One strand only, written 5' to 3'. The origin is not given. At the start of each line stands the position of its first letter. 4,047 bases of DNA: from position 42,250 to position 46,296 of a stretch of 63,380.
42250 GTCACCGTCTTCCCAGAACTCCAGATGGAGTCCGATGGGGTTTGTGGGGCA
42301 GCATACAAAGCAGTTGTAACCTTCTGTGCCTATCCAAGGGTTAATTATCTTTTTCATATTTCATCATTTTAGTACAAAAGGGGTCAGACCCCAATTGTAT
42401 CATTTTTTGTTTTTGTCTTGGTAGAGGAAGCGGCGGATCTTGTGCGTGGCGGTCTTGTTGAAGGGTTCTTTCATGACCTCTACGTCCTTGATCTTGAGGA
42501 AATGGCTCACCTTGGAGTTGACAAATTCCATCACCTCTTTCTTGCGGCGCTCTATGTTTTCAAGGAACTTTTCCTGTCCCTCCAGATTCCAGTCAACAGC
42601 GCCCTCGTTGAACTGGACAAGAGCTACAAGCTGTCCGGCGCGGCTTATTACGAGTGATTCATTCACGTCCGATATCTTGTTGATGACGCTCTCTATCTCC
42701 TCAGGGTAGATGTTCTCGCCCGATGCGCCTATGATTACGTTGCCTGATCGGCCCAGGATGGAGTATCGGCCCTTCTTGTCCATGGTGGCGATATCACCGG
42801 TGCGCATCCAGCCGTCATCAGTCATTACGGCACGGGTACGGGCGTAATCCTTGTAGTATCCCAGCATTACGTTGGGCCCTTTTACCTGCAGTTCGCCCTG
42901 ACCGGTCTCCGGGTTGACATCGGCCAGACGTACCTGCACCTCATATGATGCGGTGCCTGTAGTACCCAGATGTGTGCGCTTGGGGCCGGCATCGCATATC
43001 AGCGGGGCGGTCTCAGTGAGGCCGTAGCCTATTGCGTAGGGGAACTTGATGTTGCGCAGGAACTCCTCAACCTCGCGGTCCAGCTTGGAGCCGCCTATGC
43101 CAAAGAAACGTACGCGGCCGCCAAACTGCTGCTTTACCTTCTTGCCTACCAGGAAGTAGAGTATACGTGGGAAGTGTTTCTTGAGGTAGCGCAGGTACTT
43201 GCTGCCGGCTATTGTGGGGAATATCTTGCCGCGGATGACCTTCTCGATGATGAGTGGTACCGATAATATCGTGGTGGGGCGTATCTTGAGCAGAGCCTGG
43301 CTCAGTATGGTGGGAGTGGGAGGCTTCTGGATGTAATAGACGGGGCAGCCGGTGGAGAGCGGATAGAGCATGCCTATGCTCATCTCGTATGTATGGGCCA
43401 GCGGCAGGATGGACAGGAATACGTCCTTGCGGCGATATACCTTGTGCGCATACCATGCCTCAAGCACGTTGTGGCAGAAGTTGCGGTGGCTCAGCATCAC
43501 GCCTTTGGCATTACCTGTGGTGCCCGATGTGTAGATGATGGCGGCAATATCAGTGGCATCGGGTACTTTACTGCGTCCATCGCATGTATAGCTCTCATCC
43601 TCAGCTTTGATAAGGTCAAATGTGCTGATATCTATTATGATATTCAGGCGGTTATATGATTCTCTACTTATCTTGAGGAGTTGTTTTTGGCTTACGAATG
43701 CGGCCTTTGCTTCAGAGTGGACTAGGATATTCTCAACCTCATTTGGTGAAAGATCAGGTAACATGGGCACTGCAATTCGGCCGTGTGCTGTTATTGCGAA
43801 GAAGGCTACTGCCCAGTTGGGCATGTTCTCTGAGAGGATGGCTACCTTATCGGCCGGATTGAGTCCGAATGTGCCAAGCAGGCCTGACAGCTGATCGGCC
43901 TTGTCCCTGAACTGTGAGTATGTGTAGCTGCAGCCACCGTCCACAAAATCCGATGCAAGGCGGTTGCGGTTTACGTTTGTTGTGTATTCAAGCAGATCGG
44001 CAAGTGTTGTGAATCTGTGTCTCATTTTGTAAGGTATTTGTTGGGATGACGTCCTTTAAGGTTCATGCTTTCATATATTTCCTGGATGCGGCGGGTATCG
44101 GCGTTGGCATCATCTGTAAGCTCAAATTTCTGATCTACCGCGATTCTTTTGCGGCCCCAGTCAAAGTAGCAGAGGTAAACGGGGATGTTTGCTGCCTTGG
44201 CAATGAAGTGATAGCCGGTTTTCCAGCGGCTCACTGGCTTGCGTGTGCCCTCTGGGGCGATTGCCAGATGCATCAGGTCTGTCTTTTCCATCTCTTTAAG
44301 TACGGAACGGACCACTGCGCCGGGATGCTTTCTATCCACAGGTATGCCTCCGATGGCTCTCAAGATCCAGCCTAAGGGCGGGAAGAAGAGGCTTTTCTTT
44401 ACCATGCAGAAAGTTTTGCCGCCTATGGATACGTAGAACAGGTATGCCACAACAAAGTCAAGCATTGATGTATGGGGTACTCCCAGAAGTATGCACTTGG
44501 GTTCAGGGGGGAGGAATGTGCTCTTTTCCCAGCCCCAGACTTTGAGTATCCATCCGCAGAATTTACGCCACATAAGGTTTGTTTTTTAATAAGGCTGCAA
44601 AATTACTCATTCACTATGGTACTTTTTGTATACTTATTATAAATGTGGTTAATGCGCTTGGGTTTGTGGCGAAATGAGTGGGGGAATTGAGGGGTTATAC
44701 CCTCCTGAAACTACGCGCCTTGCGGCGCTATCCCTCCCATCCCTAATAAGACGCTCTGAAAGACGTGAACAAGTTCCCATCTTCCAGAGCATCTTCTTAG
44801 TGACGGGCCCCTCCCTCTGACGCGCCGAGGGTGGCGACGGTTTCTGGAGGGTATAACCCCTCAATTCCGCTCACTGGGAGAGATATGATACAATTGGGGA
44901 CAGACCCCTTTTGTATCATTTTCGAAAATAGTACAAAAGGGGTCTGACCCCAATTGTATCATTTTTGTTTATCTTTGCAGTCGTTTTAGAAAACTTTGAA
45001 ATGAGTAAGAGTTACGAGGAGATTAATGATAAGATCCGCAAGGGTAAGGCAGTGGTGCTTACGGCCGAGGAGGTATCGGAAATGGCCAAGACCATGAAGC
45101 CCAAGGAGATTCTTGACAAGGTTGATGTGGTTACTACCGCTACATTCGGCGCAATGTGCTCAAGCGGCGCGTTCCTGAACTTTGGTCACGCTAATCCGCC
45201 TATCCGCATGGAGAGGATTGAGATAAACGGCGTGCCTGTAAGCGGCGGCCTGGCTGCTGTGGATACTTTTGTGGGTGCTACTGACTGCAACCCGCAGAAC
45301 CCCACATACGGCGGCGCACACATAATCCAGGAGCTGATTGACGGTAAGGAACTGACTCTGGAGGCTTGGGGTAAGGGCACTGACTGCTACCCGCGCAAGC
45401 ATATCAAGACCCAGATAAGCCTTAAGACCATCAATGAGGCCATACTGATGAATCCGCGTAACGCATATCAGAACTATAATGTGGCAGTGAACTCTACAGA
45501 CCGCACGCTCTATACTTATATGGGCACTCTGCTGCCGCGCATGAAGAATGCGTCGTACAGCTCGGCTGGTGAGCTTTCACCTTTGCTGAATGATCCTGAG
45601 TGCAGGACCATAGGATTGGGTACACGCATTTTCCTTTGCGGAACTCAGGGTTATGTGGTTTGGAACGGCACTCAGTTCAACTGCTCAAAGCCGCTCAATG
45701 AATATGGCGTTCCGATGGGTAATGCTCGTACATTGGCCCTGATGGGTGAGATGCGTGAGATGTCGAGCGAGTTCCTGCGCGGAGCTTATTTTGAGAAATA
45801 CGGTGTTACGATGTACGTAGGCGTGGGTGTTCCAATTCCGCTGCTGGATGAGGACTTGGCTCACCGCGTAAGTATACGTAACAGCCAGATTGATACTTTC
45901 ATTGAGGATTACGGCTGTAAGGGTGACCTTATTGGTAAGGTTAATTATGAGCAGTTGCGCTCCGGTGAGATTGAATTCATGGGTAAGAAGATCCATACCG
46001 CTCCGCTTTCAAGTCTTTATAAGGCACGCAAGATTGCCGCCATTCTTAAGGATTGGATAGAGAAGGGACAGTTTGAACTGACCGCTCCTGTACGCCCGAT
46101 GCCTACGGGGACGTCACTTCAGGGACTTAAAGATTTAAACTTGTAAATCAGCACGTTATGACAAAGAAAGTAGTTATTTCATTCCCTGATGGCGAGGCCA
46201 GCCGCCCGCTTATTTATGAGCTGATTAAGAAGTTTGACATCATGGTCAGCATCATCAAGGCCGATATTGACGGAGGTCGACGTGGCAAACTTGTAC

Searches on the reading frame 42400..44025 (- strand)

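Call 8: search_protein_families(library=pfam, proteins=[window:42400-44025:-], max_evalue=0.001)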
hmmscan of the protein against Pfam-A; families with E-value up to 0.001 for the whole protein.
window:42400-44025:- (541 aa): 1 family
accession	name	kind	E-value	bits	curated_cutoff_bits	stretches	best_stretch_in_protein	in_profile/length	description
PF00501.34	AMP-binding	-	1.4e-77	261.5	29.9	1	20-391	9-384/384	AMP-binding enzyme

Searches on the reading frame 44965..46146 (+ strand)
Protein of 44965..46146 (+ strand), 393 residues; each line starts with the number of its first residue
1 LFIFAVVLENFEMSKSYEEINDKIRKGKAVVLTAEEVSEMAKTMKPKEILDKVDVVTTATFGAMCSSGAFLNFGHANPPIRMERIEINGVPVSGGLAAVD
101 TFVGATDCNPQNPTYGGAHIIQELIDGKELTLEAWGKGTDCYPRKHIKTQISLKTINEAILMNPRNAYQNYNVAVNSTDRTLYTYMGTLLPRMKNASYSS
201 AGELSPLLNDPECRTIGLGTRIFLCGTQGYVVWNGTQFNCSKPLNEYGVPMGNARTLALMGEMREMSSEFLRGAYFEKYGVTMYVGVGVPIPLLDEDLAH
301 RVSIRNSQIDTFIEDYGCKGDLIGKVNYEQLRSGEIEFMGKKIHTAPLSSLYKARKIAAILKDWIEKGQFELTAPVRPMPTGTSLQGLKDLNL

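Call 8: search_protein_families(library=pfam, proteins=[window:44965-46146:+], max_evalue=0.001)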
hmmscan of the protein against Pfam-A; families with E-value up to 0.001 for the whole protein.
window:44965-46146:+ (393 aa): 1 family
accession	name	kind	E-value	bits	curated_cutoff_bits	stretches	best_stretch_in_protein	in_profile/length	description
PF01837.22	HcyBio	-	3.3e-146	487.1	26.2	1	29-372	1-349/349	Homocysteine biosynthesis enzyme, sulfur-incorporation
